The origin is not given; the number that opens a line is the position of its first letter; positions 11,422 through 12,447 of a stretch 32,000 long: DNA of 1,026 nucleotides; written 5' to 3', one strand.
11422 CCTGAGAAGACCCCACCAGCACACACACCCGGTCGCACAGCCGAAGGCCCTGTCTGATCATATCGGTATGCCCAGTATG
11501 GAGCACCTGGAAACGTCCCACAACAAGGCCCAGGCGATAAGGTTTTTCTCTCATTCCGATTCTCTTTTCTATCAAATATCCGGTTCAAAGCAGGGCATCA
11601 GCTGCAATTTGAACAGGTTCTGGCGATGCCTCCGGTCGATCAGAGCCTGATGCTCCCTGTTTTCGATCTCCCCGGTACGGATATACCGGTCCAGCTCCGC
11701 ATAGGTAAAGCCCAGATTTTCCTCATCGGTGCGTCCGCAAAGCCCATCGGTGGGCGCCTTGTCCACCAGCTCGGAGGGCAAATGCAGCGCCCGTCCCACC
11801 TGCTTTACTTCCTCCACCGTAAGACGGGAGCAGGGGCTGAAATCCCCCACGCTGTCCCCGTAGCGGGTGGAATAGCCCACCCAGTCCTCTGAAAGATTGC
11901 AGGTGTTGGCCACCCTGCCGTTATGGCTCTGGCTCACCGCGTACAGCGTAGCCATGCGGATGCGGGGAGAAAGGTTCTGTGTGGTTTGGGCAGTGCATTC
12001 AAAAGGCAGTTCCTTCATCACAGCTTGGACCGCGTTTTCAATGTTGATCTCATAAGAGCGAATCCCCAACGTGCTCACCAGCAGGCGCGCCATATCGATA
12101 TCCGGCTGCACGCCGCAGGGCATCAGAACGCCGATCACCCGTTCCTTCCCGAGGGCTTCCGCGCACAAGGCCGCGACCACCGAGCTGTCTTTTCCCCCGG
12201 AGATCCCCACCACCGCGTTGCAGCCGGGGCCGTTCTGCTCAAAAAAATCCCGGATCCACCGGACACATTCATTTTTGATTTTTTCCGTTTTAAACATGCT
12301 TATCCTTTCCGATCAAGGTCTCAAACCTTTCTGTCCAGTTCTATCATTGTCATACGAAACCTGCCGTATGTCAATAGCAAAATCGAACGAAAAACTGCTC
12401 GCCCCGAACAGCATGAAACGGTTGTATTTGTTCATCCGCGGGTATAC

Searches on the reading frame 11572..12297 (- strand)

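Call 12: search_protein_families(library=pfam, proteins=[window:11572-12297:-], max_evalue=0.01)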
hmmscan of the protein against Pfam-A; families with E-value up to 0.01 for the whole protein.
window:11572-12297:- (241 aa): 3 families
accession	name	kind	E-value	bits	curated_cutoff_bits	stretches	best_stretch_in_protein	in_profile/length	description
PF02540.23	NAD_synthase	-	7.6e-52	176.3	21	1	9-215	3-209/242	NAD synthase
PF03054.22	tRNA_Me_trans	-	0.0034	17.5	20.6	0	28-62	3-35/202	tRNA methyl transferase HUP domain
PF00733.27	Asn_synthase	-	0.0056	16.8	21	1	32-89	24-82/354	Asparagine synthase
